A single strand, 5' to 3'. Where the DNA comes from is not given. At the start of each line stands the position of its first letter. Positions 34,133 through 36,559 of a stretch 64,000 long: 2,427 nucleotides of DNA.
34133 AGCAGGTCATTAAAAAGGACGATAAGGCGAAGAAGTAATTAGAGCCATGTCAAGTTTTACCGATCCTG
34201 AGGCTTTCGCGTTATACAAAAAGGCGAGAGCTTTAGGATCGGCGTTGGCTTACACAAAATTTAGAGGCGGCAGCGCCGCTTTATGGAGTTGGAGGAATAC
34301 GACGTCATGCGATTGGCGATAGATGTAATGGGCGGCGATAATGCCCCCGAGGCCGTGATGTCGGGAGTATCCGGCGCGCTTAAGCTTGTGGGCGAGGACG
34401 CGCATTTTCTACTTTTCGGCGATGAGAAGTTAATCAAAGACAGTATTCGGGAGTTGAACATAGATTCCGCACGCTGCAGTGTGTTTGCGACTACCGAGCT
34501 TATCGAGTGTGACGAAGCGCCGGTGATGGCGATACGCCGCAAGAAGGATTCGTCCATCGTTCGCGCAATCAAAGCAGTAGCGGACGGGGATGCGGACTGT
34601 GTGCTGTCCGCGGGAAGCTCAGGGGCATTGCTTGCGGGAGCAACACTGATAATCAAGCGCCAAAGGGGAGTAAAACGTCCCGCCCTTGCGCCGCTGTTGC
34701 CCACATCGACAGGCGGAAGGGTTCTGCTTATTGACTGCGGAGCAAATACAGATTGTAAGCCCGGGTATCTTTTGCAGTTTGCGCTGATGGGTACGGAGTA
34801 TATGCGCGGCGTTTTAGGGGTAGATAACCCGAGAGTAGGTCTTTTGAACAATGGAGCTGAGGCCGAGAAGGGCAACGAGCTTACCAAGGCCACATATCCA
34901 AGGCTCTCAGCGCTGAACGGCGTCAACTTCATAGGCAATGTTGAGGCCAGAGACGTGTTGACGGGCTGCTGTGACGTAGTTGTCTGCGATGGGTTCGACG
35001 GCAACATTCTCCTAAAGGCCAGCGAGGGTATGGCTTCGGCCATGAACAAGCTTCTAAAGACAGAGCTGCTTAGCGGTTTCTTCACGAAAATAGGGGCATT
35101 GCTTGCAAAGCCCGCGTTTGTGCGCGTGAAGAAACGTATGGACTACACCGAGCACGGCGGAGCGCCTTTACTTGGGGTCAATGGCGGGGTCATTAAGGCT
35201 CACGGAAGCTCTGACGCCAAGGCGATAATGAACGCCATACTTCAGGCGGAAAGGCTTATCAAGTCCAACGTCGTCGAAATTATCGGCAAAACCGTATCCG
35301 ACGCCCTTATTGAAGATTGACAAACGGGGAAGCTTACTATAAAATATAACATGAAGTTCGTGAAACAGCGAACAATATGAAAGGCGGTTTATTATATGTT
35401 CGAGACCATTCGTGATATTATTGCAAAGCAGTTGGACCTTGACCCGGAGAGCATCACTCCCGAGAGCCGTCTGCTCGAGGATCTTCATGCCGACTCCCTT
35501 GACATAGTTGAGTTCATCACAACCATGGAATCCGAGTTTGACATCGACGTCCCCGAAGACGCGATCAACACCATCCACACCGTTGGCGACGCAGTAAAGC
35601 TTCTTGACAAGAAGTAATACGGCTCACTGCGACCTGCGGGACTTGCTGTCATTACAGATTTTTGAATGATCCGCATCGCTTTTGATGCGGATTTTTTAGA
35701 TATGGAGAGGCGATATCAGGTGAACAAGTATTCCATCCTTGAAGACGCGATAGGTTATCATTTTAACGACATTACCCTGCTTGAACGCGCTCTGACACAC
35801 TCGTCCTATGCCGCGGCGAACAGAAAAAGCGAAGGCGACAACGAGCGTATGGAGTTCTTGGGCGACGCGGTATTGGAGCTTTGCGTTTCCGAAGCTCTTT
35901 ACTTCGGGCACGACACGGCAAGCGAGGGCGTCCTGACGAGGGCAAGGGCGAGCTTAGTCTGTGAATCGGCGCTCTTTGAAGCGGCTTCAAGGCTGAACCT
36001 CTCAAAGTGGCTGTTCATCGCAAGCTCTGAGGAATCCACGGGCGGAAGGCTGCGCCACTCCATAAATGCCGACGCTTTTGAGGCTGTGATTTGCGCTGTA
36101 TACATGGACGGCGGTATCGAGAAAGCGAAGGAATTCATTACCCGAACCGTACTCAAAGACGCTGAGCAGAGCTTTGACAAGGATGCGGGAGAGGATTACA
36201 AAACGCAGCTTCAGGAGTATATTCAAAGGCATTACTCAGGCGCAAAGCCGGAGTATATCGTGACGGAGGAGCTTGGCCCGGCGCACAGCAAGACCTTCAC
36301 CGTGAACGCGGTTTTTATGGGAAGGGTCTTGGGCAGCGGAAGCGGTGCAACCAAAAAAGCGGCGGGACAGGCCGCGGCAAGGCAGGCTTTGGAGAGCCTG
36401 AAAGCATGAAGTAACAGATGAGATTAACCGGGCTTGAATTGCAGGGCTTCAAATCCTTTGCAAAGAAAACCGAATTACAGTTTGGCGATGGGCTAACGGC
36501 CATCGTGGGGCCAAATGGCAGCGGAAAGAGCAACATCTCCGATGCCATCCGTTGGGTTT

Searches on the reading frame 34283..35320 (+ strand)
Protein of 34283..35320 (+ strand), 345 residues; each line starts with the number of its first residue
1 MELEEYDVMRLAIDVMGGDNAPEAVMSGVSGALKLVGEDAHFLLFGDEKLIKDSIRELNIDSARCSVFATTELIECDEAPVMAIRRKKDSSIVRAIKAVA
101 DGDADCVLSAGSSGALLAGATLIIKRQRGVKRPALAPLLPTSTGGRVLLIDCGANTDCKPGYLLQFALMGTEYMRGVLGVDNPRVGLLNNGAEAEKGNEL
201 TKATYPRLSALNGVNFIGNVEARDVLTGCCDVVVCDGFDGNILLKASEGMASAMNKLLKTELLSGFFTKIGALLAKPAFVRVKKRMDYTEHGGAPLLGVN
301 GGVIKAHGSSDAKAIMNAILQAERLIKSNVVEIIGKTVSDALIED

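Call 30: search_protein_families(library=pfam, proteins=[window:34283-35320:+], max_evalue=0.00001)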
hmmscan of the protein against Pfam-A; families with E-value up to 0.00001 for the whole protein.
window:34283-35320:+ (345 aa): 1 family
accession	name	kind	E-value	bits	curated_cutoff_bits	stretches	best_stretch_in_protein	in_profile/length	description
PF02504.20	FA_synthesis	-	5.7e-107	358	29.1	1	9-331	1-322/324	Fatty acid synthesis protein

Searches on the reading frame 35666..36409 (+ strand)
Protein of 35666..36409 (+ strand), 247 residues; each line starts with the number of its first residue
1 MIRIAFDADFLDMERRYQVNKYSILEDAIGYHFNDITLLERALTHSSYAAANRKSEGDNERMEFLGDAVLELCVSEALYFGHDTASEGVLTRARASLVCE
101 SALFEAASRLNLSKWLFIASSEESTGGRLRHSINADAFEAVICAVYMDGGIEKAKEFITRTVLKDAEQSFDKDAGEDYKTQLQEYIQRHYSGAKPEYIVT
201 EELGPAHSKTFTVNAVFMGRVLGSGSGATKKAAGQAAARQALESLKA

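Call 30: search_protein_families(library=pfam, proteins=[window:35666-36409:+], max_evalue=0.00001)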
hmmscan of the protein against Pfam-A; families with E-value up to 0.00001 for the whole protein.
window:35666-36409:+ (247 aa): 3 families
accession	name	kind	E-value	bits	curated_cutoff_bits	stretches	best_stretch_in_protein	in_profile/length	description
PF14622.11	Ribonucleas_3_3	-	2e-38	131.9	35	1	35-165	1-127/128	Ribonuclease-III-like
PF00636.31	Ribonuclease_3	-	3.1e-21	76.5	27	1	60-150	1-102/102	Ribonuclease III domain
PF00035.32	dsrm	-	1.4e-17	64.5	23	1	178-245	1-66/66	Double-stranded RNA binding motif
